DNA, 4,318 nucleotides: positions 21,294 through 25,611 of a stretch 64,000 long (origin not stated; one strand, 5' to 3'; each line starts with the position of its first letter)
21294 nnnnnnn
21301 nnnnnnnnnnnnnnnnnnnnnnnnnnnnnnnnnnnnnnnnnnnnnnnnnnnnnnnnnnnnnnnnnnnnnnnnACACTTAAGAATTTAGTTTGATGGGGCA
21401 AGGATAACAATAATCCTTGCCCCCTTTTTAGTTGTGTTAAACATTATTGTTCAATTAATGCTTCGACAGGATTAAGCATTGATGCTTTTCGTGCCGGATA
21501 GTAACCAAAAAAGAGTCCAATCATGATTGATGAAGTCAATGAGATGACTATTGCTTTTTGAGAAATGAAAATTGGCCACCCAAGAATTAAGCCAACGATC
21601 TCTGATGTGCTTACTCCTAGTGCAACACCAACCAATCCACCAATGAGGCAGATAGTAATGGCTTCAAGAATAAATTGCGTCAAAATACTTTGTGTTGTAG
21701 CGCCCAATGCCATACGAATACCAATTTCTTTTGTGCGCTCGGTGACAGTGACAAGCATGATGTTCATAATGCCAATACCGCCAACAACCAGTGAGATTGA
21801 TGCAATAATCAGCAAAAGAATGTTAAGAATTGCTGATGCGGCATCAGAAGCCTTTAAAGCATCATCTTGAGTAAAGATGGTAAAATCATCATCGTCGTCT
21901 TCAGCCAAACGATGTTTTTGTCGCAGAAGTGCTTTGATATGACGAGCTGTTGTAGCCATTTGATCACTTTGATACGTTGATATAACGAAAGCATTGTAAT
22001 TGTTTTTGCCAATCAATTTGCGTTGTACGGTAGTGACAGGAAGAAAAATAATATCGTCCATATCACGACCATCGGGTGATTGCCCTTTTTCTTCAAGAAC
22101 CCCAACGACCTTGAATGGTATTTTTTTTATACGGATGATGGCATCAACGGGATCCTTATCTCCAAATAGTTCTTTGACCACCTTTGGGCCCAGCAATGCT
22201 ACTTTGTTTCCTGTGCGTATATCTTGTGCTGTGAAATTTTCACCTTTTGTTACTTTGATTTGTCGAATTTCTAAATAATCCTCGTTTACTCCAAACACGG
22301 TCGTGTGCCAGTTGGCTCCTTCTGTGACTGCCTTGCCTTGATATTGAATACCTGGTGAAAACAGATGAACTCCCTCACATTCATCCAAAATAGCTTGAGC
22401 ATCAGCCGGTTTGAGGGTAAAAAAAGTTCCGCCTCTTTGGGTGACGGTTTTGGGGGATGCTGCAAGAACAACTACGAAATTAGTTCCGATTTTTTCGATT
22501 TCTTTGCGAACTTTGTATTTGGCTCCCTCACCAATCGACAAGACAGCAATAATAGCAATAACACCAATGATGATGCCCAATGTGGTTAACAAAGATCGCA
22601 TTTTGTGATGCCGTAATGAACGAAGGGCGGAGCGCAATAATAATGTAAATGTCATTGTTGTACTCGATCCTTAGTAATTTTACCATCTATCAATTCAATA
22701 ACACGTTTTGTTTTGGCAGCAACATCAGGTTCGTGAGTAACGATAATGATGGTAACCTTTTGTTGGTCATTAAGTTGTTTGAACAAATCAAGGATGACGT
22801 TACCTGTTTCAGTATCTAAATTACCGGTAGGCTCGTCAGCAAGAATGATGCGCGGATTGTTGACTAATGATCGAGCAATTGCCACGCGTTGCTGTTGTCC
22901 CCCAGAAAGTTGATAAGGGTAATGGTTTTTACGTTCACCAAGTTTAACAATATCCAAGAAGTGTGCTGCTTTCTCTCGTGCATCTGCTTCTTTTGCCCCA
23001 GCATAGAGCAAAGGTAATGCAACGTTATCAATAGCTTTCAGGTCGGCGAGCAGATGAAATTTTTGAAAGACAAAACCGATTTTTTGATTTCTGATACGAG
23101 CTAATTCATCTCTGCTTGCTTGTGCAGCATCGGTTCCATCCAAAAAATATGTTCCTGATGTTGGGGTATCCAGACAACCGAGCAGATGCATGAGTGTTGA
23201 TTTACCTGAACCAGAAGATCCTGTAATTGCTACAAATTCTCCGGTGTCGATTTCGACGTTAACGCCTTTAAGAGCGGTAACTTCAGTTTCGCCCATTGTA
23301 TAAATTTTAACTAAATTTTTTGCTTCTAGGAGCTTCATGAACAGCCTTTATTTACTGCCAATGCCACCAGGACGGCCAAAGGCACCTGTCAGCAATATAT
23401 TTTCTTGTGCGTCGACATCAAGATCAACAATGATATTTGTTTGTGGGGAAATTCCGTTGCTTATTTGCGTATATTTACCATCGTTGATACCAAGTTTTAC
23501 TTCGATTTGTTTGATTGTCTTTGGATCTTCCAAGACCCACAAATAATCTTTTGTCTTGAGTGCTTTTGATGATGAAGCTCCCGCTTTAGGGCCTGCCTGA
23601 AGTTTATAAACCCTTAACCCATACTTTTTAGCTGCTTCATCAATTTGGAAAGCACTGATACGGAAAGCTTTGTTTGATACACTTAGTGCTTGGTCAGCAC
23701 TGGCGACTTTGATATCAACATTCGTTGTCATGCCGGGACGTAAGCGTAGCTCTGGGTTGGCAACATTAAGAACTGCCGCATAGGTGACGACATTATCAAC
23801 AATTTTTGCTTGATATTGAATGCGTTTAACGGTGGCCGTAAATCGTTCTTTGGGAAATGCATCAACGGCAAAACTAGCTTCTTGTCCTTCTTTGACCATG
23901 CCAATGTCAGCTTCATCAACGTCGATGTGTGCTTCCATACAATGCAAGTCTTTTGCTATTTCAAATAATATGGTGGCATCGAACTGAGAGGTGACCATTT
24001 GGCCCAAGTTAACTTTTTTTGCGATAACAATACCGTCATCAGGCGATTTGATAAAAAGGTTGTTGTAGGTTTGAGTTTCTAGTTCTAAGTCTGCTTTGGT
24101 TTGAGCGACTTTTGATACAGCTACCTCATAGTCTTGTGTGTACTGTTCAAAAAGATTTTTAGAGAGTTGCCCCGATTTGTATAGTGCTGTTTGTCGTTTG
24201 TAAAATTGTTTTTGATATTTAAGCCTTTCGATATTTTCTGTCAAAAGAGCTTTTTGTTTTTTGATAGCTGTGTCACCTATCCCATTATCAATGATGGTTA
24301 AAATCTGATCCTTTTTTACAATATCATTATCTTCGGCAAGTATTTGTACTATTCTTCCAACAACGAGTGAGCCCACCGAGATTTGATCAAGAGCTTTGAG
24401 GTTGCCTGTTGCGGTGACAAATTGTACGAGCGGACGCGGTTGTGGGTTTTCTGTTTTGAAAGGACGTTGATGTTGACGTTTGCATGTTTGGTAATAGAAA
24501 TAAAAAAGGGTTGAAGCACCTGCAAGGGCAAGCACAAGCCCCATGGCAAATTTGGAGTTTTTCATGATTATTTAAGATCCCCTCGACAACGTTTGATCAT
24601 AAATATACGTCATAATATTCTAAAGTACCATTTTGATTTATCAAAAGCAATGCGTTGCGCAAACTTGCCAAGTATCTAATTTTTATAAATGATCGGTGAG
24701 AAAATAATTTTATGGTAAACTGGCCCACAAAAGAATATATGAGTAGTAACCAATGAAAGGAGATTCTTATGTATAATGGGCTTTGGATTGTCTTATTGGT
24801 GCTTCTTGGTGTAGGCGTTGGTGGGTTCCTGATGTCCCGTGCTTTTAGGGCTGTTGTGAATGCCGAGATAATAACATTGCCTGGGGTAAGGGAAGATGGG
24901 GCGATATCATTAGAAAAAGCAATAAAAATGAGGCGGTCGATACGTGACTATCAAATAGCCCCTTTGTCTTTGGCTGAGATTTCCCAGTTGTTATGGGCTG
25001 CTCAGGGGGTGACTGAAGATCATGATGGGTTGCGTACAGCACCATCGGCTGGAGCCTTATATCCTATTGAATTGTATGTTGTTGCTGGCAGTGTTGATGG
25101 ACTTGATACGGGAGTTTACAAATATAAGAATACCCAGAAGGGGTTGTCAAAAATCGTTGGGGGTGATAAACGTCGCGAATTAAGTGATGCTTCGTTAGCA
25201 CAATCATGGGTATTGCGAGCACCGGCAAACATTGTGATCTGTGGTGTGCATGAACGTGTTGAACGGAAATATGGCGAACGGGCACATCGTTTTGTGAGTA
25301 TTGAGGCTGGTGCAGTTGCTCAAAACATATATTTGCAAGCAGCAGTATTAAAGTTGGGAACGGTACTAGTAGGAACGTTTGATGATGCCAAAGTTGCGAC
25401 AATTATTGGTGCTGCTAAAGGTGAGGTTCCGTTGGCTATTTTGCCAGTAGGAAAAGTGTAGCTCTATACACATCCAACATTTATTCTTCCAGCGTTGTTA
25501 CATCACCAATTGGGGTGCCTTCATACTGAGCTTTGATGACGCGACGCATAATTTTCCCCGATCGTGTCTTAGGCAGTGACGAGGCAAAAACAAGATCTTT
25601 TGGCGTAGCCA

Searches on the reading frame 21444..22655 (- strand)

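Call 45: search_protein_families(library=pfam, proteins=[window:21444-22655:-], max_evalue=0.00001)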
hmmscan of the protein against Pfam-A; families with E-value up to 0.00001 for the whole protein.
window:21444-22655:- (403 aa): 2 families
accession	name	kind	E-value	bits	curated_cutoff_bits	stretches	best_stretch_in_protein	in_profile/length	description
PF12704.14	MacB_PCD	-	9.4e-42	144.1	27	1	21-242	1-206/207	MacB-like periplasmic core domain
PF02687.27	FtsX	-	1.4e-15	57.8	25.5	1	283-396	2-120/120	FtsX-like permease C-terminal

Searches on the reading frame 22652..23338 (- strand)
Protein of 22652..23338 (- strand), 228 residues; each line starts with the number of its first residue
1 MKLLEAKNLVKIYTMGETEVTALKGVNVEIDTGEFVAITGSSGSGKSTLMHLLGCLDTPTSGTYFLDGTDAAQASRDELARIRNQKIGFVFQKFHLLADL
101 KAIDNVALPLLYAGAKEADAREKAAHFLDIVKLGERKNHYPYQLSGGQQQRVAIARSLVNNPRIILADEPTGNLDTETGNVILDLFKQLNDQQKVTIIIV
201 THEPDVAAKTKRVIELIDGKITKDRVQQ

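Call 45: search_protein_families(library=pfam, proteins=[window:22652-23338:-], max_evalue=0.00001)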
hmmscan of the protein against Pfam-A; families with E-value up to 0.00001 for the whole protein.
window:22652-23338:- (228 aa): 3 families
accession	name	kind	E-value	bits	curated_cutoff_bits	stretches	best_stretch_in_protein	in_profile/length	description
PF00005.33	ABC_tran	-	2.2e-32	113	25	1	23-171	1-136/137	ABC transporter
PF02463.25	SMC_N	-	5.2e-07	29.7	40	0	28-216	18-211/220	RecF/RecN/SMC N terminal domain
PF13304.12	AAA_21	-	4e-06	27.5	27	0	35-90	1-73/304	AAA domain, putative AbiEii toxin, Type IV TA system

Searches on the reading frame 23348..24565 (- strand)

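Call 45: search_protein_families(library=pfam, proteins=[window:23348-24565:-], max_evalue=0.00001)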
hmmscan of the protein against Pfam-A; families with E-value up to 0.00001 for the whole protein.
window:23348-24565:- (405 aa): 2 families
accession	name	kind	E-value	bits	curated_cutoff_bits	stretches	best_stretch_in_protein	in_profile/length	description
PF16576.10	HlyD_D23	-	3.1e-16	59.7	30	1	121-280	77-213/214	Barrel-sandwich domain of CusB or HlyD membrane-fusion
PF13437.12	HlyD_3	-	5e-10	40.5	22.2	1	172-278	2-106/106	HlyD family secretion protein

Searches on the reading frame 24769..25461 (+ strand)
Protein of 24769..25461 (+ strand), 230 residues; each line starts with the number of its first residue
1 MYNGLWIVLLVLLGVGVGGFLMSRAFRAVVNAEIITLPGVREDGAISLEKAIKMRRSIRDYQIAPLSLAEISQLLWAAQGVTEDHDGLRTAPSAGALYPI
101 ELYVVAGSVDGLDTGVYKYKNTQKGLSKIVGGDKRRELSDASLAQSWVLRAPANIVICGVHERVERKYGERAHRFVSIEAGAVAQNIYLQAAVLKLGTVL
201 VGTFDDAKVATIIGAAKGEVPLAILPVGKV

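Call 45: search_protein_families(library=pfam, proteins=[window:24769-25461:+], max_evalue=0.00001)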
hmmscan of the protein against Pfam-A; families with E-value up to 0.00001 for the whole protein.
window:24769-25461:+ (230 aa): 1 family
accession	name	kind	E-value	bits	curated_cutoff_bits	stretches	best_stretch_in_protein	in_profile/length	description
PF00881.29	Nitroreductase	-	1.1e-30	107.4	23.5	1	52-229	1-167/167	Nitroreductase family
